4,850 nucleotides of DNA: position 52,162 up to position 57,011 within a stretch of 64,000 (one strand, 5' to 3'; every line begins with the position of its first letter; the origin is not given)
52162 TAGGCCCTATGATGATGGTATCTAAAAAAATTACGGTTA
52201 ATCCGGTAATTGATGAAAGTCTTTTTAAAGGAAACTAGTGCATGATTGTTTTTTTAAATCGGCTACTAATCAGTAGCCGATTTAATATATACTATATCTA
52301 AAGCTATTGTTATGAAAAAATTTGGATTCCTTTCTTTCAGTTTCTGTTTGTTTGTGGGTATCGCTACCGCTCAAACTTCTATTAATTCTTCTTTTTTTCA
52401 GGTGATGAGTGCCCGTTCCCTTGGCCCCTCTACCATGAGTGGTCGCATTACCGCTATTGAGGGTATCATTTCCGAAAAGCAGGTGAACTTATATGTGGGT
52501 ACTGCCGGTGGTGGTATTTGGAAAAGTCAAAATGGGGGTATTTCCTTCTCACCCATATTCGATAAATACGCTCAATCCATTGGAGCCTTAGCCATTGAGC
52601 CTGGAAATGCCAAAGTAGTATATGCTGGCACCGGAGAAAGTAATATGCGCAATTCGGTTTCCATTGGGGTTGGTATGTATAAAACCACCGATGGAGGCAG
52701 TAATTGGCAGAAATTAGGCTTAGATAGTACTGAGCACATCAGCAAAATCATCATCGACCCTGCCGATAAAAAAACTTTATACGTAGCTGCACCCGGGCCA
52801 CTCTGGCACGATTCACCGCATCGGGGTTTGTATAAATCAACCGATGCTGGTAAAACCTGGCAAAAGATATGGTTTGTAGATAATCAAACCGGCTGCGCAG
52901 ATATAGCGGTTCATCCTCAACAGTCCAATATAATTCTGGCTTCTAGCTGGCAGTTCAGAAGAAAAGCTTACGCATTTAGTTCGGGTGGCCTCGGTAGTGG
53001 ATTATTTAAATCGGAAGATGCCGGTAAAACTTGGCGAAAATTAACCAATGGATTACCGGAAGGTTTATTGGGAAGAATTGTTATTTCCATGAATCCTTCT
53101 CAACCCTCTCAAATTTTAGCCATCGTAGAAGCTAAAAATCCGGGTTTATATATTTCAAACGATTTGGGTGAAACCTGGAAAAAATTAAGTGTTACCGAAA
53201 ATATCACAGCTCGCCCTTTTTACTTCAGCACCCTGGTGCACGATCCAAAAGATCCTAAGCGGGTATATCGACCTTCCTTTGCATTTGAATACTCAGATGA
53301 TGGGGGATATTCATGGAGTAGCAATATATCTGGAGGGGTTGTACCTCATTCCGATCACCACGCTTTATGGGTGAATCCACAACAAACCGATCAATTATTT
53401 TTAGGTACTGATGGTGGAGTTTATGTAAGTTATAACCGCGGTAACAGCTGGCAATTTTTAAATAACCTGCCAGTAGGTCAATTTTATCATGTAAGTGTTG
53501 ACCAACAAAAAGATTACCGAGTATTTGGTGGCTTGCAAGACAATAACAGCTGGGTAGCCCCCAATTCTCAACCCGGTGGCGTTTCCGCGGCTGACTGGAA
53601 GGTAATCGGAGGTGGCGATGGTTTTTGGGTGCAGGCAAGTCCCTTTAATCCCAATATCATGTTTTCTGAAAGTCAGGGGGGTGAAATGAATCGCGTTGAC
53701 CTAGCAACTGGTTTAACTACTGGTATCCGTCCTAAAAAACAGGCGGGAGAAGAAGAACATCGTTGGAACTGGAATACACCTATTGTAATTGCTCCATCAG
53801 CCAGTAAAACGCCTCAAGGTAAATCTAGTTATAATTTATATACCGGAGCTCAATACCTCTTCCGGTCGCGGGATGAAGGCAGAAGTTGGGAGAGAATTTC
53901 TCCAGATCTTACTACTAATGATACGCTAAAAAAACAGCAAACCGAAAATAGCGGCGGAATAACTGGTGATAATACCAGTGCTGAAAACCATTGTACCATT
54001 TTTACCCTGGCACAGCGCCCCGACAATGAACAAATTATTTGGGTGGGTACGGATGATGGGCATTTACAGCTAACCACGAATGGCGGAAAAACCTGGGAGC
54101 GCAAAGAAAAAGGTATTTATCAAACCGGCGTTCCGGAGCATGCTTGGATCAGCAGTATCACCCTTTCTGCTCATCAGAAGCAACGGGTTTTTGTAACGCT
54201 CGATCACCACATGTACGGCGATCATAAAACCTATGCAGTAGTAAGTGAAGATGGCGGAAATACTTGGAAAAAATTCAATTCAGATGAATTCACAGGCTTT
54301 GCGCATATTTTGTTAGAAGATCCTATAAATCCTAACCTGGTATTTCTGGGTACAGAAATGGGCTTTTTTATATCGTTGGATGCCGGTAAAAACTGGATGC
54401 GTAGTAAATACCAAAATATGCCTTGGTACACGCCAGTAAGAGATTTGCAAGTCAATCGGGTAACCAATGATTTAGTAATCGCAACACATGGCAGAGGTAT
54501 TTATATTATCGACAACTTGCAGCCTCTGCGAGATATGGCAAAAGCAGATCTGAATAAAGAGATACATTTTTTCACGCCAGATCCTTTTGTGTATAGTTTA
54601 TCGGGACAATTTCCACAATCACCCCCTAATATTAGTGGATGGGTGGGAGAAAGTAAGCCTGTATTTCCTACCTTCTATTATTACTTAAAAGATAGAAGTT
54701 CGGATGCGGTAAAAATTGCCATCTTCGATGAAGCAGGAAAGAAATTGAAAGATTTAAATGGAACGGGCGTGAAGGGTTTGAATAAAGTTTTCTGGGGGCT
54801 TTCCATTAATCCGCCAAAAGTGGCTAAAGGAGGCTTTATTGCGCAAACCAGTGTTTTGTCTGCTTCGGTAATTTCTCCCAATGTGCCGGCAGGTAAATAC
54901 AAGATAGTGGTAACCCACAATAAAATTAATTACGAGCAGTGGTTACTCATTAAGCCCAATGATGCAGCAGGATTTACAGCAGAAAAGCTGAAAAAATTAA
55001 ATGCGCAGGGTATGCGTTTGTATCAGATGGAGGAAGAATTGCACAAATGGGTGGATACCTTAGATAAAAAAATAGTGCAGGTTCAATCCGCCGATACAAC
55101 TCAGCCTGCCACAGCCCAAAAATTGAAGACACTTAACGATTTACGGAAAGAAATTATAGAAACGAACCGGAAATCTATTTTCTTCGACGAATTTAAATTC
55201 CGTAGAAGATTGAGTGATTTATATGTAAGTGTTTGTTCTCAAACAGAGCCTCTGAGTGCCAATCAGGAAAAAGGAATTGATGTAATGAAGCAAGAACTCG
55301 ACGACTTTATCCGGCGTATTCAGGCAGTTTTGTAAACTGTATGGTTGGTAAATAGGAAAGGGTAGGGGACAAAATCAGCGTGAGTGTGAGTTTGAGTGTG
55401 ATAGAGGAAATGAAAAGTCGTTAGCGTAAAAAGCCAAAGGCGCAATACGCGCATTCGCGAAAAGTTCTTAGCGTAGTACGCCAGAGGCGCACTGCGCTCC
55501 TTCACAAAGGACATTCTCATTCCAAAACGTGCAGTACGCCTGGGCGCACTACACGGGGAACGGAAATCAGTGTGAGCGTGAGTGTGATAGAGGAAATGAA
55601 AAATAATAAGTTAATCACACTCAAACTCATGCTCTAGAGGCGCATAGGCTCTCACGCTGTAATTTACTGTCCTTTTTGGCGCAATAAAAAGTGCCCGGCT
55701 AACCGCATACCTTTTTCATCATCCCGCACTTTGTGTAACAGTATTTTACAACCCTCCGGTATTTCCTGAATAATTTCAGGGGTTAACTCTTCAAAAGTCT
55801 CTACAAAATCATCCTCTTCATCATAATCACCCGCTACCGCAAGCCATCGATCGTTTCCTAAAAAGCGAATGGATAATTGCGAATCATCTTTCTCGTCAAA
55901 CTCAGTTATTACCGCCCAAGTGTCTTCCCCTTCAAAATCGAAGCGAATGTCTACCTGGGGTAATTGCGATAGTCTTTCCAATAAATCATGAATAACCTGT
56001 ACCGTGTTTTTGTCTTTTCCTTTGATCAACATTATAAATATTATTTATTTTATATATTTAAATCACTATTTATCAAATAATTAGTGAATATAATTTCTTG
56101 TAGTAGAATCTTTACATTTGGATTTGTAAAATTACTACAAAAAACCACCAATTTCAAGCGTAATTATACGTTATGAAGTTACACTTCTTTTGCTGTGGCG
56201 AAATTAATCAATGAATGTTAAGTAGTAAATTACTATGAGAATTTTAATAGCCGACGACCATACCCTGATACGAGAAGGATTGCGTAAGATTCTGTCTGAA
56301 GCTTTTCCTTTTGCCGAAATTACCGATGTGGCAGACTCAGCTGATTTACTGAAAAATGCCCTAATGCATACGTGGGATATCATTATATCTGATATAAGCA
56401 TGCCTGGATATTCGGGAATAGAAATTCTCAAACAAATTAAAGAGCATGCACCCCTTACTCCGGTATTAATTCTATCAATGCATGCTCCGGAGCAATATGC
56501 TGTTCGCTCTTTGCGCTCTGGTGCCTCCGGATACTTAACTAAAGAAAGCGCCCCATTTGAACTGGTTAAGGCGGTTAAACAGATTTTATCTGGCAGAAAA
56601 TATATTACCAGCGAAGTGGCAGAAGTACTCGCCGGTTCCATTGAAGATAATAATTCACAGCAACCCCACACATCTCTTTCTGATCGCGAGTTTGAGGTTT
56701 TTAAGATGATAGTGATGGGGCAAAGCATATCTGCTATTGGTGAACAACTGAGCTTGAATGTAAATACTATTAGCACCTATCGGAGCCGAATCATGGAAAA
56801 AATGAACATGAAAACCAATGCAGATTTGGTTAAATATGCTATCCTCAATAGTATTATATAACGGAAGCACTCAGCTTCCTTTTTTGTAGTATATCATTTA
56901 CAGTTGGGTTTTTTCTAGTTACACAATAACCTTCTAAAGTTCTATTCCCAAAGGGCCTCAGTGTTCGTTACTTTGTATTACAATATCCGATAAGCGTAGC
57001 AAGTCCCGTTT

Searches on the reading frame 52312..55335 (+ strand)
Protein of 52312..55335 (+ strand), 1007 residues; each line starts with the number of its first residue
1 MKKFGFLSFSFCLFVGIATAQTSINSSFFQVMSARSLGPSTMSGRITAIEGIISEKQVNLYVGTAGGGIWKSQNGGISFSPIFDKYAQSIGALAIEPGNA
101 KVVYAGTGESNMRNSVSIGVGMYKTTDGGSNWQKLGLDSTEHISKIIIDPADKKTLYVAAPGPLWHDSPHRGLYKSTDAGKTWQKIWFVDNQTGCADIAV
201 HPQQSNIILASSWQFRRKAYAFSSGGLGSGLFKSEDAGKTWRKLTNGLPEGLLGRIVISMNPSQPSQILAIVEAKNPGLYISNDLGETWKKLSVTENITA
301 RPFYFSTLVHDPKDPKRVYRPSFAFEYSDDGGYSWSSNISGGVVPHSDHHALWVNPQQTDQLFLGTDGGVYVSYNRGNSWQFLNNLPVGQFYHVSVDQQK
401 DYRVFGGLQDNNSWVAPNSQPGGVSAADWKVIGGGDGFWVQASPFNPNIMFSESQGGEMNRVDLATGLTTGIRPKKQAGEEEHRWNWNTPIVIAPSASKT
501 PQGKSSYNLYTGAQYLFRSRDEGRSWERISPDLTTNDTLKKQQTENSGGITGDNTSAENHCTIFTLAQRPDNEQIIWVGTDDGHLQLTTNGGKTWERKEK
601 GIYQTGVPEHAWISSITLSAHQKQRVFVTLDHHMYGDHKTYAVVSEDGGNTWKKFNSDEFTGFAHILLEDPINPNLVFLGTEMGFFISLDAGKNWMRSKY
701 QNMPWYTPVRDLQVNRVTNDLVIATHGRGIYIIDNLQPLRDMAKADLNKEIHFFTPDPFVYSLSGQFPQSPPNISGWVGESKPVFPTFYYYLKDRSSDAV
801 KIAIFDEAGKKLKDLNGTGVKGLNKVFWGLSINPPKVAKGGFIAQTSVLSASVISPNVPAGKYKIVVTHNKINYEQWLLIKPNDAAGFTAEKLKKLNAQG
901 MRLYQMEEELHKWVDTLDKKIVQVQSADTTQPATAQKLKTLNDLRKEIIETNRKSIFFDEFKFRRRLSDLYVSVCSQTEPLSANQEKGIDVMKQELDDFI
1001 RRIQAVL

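Call 59: search_protein_families(library=pfam, proteins=[window:52312-55335:+], max_evalue=0.01)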
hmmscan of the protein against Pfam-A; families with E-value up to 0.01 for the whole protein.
window:52312-55335:+ (1007 aa): 4 families
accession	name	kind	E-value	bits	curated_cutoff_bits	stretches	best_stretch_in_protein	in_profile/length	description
PF15902.12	Sortilin-Vps10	-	5.5e-33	114.9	33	5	173-293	3-113/446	Sortilin, neurotensin receptor 3,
PF02012.26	BNR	-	1.8e-17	60.8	27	0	174-185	1-12/12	BNR/Asp-box repeat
PF13088.12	BNR_2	-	9.1e-08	32.2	31.4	1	124-299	86-258/277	BNR repeat-like domain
PF15899.11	BNR_6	-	0.0066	16.9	27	0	231-243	1-13/14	BNR-Asp box repeat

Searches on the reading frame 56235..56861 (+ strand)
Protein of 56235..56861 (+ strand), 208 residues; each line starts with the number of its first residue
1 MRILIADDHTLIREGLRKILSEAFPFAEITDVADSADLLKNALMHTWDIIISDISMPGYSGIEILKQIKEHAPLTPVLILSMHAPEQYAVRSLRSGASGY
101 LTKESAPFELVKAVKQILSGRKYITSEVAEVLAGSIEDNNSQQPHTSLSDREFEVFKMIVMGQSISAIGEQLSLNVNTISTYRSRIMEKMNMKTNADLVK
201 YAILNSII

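Call 59: search_protein_families(library=pfam, proteins=[window:56235-56861:+], max_evalue=0.01)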
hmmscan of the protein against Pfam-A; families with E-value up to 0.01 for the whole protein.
window:56235-56861:+ (208 aa): 3 families
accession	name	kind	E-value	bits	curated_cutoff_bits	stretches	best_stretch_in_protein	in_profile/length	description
PF00072.30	Response_reg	-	6.9e-27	94.3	30.2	1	3-115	1-111/111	Response regulator receiver domain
PF00196.25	GerE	-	1.4e-14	53.9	23.5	1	147-202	2-57/57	Bacterial regulatory proteins, luxR family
PF08281.18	Sigma70_r4_2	-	0.00021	21.3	25.7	1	147-190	10-54/54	Sigma-70, region 4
